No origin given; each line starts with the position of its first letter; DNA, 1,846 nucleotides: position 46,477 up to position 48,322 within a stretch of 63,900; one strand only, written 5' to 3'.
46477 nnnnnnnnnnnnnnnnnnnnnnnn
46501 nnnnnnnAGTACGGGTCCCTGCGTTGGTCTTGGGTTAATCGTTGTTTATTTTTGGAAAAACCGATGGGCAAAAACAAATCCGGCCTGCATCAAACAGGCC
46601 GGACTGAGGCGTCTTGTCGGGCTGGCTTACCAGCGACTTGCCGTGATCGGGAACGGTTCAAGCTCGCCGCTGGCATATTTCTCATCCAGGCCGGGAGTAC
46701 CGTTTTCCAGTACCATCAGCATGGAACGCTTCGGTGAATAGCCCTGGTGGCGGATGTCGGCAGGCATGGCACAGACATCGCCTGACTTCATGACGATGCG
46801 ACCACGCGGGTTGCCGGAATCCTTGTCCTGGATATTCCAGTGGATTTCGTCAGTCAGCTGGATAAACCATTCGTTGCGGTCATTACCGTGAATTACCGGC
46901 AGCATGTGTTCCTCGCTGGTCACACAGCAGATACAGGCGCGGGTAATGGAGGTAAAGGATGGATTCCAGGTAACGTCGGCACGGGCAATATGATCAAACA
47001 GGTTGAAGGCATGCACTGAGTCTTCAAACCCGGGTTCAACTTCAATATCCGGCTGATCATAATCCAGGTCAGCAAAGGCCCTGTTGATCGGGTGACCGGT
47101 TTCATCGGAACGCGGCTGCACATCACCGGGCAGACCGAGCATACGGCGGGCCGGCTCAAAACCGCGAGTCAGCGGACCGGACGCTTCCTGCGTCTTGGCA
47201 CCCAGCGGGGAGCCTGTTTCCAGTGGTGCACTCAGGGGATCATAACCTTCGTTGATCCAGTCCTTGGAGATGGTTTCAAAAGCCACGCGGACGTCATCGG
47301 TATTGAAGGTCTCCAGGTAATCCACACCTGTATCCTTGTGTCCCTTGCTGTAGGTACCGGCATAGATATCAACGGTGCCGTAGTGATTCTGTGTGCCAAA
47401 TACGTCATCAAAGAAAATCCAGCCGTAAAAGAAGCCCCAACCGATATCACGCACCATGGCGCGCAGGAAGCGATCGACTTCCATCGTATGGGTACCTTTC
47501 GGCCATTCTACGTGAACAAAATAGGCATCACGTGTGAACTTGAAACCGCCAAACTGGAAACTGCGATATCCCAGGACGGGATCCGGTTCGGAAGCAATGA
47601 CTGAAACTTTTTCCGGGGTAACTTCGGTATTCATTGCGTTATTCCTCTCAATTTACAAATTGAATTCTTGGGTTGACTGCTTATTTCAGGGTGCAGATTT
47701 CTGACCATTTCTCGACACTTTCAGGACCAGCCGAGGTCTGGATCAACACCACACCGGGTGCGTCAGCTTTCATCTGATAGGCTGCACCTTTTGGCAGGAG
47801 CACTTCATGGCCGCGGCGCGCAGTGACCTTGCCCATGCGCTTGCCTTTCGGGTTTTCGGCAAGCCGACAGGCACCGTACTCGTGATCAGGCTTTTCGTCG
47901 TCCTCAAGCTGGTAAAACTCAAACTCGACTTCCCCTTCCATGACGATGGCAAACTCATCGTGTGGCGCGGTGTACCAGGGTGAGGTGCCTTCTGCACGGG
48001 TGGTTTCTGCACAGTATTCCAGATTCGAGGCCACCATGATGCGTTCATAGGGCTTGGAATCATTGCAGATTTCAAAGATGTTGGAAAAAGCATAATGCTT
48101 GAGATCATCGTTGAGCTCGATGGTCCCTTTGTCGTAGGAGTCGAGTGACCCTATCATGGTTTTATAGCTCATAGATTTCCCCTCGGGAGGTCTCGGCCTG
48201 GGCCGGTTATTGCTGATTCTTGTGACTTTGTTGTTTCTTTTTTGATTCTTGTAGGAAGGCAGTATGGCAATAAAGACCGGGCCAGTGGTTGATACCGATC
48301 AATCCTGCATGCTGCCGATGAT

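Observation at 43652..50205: One-strand accessory cluster joining a PQQ dehydrogenase, a hydroquinone-type two-subunit dioxygenase, an ALDH, a sulfotransferase and a TauE/SafE exporter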

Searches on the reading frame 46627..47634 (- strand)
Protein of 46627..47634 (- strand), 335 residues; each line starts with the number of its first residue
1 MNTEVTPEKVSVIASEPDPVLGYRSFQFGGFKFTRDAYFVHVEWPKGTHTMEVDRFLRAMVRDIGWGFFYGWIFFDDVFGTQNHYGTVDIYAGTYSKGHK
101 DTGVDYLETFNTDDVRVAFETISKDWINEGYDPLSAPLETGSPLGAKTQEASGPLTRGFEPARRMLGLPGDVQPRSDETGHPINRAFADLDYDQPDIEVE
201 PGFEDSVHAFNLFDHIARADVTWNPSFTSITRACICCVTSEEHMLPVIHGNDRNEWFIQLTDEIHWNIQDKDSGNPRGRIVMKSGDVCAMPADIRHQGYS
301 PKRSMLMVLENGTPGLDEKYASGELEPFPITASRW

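Call 3: search_protein_families(library=pfam, proteins=[window:46627-47634:-], max_evalue=0.01)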
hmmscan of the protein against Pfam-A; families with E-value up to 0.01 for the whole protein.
window:46627-47634:- (335 aa): 1 family
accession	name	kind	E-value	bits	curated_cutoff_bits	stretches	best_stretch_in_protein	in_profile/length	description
PF18191.6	PnpCD_PnpD_N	-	2.1e-49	167.4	25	1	14-149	1-140/151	Hydroquinone 1,2-dioxygenase large subunit N-terminal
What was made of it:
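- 46627..47634 (-): pnpD/hapD-like large (catalytic) subunit of hydroquinone 1,2-dioxygenase. PF18191 2.1e-49 (call 3).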

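Call 4: search_protein_families(library=ncbifam, proteins=[window:46627-47634:-], max_evalue=0.01)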
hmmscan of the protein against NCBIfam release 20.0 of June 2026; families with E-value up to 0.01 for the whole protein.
window:46627-47634:- (335 aa): 2 families
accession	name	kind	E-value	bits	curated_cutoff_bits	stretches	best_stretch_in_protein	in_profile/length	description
NF009763.0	PRK13264.1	equivalog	4.5e-05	23.5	220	1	249-311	51-110/178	3-hydroxyanthranilate 3,4-dioxygenase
TIGR03037.1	anthran_nbaC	equivalog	0.00019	21.5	145.95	1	249-311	44-103/159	3-hydroxyanthranilate 3,4-dioxygenase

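Call 6: search_solved_structures(query=window:46627-47634:-, max_evalue=1, show_alignments=2)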
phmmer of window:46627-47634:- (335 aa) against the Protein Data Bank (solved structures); distinct sequences matched with E-value up to 1: 11.
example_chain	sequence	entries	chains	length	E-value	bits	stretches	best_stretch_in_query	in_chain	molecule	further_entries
4zxa_W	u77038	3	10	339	1.7e-116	392.4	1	12-330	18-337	Hydroquinone dioxygenase large subunit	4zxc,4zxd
5m21_B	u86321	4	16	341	2.7e-116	391.7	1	21-331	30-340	Hydroquinone dioxygenase large subunit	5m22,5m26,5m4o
5v28_A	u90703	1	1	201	0.37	13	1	248-314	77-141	3-hydroxyanthranilate 3,4-dioxygenase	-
4hvq_A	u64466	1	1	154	0.39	12.9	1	248-314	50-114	3-hydroxyanthranilate 3,4-dioxygenase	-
1yfu_A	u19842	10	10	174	0.51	12.5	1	248-314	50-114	3-hydroxyanthranilate-3,4-dioxygenase | 3-hydroxyanthranilate 3,4-dioxygenase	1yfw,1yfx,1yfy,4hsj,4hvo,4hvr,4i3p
4wzc_A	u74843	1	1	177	0.53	12.5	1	248-314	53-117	3-hydroxyanthranilate 3,4-dioxygenase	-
6d60_A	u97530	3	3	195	0.62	12.3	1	248-314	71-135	3-hydroxyanthranilate 3,4-dioxygenase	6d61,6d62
6bvr_A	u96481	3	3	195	0.64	12.2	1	248-314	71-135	3-hydroxyanthranilate 3,4-dioxygenase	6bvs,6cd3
6vi5_A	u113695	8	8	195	0.65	12.2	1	248-314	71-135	3-hydroxyanthranilate 3,4-dioxygenase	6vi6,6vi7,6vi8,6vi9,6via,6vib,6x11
6bvp_A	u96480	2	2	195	0.65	12.2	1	248-314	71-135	3-hydroxyanthranilate 3,4-dioxygenase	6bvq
5v26_A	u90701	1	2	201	0.69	12.1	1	248-314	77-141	3-hydroxyanthranilate 3,4-dioxygenase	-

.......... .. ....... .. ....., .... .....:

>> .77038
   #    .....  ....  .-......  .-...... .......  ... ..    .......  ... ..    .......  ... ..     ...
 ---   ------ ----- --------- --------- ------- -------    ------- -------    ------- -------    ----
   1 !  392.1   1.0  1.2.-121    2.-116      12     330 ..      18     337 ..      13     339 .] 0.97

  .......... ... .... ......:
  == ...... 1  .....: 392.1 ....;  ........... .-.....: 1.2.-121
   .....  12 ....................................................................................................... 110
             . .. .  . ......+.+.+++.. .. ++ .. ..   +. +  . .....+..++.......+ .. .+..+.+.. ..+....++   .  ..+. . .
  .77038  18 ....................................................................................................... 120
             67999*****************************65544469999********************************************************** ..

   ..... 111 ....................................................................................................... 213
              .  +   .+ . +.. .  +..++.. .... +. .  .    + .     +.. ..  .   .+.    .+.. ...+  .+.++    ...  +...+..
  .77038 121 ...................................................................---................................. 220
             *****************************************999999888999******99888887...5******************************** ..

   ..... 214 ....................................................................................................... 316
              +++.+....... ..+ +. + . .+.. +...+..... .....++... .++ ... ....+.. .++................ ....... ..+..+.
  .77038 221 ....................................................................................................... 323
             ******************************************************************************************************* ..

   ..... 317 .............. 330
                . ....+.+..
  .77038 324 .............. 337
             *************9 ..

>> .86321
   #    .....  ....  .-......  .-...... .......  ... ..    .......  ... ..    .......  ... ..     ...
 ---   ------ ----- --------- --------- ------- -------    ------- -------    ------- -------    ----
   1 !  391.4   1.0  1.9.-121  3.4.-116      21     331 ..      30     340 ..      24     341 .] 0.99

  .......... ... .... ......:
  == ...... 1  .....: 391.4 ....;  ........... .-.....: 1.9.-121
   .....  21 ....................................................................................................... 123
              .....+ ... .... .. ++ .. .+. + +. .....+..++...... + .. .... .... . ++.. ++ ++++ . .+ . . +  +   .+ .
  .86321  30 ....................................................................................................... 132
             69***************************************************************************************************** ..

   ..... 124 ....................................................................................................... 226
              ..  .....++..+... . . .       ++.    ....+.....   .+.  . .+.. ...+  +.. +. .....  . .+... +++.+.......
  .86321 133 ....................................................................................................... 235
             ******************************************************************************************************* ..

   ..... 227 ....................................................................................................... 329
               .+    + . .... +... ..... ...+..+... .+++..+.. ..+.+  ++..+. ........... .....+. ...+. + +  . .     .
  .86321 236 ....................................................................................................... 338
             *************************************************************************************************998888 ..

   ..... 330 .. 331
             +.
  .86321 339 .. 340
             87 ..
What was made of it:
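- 46627..47634 (-): 4ZXA_W 1.7e-116 and 5M21_B 2.7e-116 (call 6).
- On PnpCD/HapCD two-subunit hydroquinone 1,2-dioxygenase: 4ZXA_W 1.7e-116 (call 6).
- Checked: The 335-aa protein matches the large subunit 4ZXA_W at 1.7e-116 (call 6).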

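Call 9: find_related_loci(query=window:46627-47634:-, collection=genome_contigs, flank=10000)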
Query window:46627-47634:- (335 aa) in genome_contigs; peptide patterns used: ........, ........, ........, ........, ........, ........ (x = any residue, [..] = any of these).
226 stretches matched a pattern; 163 encode a relative of the query (tblastn E <= 1e-3); the best 80 are kept; 80 distinct loci.
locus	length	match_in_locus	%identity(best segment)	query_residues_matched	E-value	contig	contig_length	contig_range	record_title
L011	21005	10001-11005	96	1-335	0e+0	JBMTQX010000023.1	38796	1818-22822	MAG: Pseudohongiellaceae bacterium isolate Tbon_V2_S22_50percent_par_metabat.44 NODE_385_length_38796_cov_6.635012, whol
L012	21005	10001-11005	96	1-335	0e+0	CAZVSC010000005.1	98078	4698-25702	MAG TPA_asm: uncultured Enterobacteriaceae bacterium isolate SRP134809_co1_486 genome assembly, contig: NODE_294_length_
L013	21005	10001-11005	95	1-335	0e+0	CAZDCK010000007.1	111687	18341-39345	MAG TPA_asm: uncultured Enterobacteriaceae bacterium isolate SRP134809_co1_329 genome assembly, contig: NODE_214_length_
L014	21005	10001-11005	95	1-335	0e+0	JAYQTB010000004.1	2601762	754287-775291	MAG: Candidatus Eutrophocola salsuginis isolate SD3109_NP_metabta_bins_ssens.tsv.219 contig_5072_pilon, whole genome sho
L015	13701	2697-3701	95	1-335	0e+0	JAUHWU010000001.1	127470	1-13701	MAG: Gammaproteobacteria bacterium isolate 2_bin.33 NODE_200_length_127470_cov_1.208861, whole genome shotgun sequence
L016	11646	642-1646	95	1-335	0e+0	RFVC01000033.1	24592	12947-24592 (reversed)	MAG: Gammaproteobacteria bacterium isolate WB5_5_057 contig_100_32, whole genome shotgun sequence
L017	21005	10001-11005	94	1-335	0e+0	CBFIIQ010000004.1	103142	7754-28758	MAG: Pseudohongiellaceae bacterium isolate Co_bin_99_permissive genome assembly, contig: Co_bin_99_permissive_c4, whole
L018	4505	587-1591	94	1-335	0e+0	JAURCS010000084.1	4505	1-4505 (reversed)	MAG: Gammaproteobacteria bacterium isolate SFB_34D_100_17 NODE_84_length_4505_cov_3.240569, whole genome shotgun sequenc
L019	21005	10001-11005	94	1-335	0e+0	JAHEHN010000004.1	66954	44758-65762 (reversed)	MAG: Gammaproteobacteria bacterium isolate Ww456 NODE_407_length_66954_cov_3.520132, whole genome shotgun sequence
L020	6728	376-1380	94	1-335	0e+0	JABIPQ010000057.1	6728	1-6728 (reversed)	MAG: Gammaproteobacteria bacterium isolate SI072_bin121 k141_1260019, whole genome shotgun sequence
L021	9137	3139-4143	94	1-335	0e+0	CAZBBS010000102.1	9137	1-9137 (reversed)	MAG TPA_asm: uncultured Enterobacteriaceae bacterium isolate SRP134809_co1_611 genome assembly, contig: NODE_15192_lengt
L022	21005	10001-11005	93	1-335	0e+0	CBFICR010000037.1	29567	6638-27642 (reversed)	MAG: Pseudohongiellaceae bacterium isolate Co_bin_675_permissive genome assembly, contig: Co_bin_675_permissive_c37, who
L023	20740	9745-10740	93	1-332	0e+0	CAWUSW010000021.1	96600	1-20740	MAG: uncultured Pseudomonadales bacterium isolate HER22_SLC_100_bin_56_1 genome assembly, contig: HER22_SLC_100_bin_56-r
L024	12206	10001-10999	90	3-335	0e+0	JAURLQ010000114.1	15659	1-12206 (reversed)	MAG: Gammaproteobacteria bacterium isolate SFB_Oligo_Co_135 k141_2913387, whole genome shotgun sequence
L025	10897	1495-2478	89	8-335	0e+0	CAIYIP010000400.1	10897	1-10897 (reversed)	MAG: uncultured Gammaproteobacteria bacterium isolate UppL7s_bin-0873 genome assembly, contig: bin-0873:400/533, whole g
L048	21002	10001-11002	75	2-335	0e+0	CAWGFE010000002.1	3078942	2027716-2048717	MAG: uncultured Alphaproteobacteria bacterium isolate MFD05684.bin.1.14 genome assembly, contig: contig_26147, whole gen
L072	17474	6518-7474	73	12-330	7e-167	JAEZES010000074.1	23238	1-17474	MAG: Proteobacteria bacterium isolate OH_CBrB_357 k127_802914, whole genome shotgun sequence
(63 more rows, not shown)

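Call 37: search_protein_families(library=pfam, proteins=[L072:3738-5846:+, L072:7607-9478:+, L072:10814-11809:+, L072:11823-13325:+, L048:3933-5189:+, L048:7002-7925:+, L048:7971-9245:+, L048:12605-13387:+, L048:13384-14016:+, L048:14023-15189:+], max_evalue=0.0001)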
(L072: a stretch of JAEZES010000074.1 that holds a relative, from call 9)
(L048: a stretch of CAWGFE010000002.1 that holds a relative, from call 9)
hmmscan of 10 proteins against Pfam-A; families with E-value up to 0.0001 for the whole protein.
L072:3738-5846:+ (702 aa): 1 family
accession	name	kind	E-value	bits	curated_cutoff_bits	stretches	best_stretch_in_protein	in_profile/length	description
PF00380.25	Ribosomal_S9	-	1.6e-46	158.2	22.5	1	582-702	1-121/121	Ribosomal protein S9/S16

L072:7607-9478:+ (623 aa): 3 families
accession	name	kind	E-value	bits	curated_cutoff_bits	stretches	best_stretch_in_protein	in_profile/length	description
PF01011.28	PQQ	-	4.5e-174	580.9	26.7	1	30-592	1-595/595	Glucose/ethanol/alcohol dehydrogenase, beta-propeller domain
PF13360.13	PQQ_2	-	5.1e-24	85.6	27.6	3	46-109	83-149/233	Outer membrane protein assembly factor BamB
PF13570.13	Beta-prop_ACSF4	-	1.5e-07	31.6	133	0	52-108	119-214/329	Beta-alanine-activating enzyme, beta-propeller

L072:10814-11809:+ (331 aa): 1 family
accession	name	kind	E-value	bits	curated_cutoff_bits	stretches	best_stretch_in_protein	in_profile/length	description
PF20434.5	BD-FAE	-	5.8e-08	32.9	26.8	1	141-266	61-201/215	BD-FAE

L072:11823-13325:+ (500 aa): 0 families

L048:3933-5189:+ (418 aa): 1 family
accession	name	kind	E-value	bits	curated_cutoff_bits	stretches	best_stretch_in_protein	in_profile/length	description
PF19649.4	DUF6152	-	1.1e-27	96.4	27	1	39-130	4-95/98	Family of unknown function (DUF6152)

L048:7002-7925:+ (307 aa): 0 families

L048:7971-9245:+ (424 aa): 0 families

L048:12605-13387:+ (260 aa): 1 family
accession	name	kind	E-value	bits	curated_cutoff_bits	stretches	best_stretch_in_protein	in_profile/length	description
PF01144.29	CoA_trans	-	5.2e-79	265.1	23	1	30-239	3-216/217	Coenzyme A transferase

L048:13384-14016:+ (210 aa): 1 family
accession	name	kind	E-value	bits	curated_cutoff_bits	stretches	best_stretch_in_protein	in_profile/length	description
PF01144.29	CoA_trans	-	5.1e-48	163.8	23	1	8-199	3-213/217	Coenzyme A transferase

L048:14023-15189:+ (388 aa): 1 family
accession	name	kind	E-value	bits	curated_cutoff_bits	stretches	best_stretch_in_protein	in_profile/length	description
PF01494.25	FAD_binding_3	-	3e-97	326.4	22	1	3-342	2-349/349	FAD binding domain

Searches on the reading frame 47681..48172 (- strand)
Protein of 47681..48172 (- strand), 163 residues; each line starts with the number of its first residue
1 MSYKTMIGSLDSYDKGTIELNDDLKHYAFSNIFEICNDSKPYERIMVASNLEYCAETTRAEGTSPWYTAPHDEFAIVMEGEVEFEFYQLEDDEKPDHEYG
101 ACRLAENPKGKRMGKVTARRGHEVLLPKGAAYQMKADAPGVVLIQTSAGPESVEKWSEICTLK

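Call 3: search_protein_families(library=pfam, proteins=[window:47681-48172:-], max_evalue=0.01)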
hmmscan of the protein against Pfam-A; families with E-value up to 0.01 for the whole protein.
window:47681-48172:- (163 aa): 0 families

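Call 4: search_protein_families(library=ncbifam, proteins=[window:47681-48172:-], max_evalue=0.01)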
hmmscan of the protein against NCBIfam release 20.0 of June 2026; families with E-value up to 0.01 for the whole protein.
window:47681-48172:- (163 aa): 0 families

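Call 5: search_solved_structures(query=window:47681-48172:-, max_evalue=1, show_alignments=2)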
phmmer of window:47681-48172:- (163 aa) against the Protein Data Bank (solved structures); distinct sequences matched with E-value up to 1: 3.
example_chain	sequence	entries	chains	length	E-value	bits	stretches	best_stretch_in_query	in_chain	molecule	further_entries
4zxa_A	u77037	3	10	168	9.5e-53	181.3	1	3-161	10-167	Hydroquinone dioxygenase small subunit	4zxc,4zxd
5m21_A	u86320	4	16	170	2.4e-42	147.5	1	5-161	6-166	Hydroquinone dioxygenase small subunit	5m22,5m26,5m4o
3d82_A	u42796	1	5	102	0.5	13.1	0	30-87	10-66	Cupin 2, conserved barrel domain protein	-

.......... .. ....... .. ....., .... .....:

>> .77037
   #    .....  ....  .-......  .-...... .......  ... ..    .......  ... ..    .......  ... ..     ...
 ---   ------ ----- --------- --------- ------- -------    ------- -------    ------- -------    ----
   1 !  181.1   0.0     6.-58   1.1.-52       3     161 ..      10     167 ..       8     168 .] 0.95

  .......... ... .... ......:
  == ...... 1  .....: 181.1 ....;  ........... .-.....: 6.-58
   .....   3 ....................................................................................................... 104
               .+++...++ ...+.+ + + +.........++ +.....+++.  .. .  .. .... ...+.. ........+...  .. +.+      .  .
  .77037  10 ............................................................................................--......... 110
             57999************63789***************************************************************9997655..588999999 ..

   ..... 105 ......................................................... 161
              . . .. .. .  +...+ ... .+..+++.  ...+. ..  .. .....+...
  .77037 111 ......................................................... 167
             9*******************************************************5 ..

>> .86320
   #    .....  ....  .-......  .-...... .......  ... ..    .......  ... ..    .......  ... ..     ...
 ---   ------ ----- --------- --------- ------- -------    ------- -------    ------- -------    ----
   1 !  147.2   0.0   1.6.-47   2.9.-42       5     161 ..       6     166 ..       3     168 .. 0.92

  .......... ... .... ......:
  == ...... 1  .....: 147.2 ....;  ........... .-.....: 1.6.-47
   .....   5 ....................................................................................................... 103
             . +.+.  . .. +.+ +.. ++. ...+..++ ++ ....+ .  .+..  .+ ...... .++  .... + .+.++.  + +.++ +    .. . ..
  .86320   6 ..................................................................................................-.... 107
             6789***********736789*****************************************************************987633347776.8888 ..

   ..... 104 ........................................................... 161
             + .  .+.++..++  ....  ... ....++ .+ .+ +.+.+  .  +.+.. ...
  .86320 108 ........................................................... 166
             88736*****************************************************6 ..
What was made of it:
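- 47681..48172 (-): pnpC/hapC-like small subunit of hydroquinone 1,2-dioxygenase. 4ZXA_A 9.5e-53 and 5M21_A 2.4e-42, both nearly full length (call 5).
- On PnpCD/HapCD two-subunit hydroquinone 1,2-dioxygenase: 4ZXA_A 9.5e-53 over residues 3-161, and 5M21_A 2.4e-42 (call 5).
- Checked: It matches the solved hydroquinone dioxygenase small subunit 4ZXA_A at 9.5e-53 (call 5).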
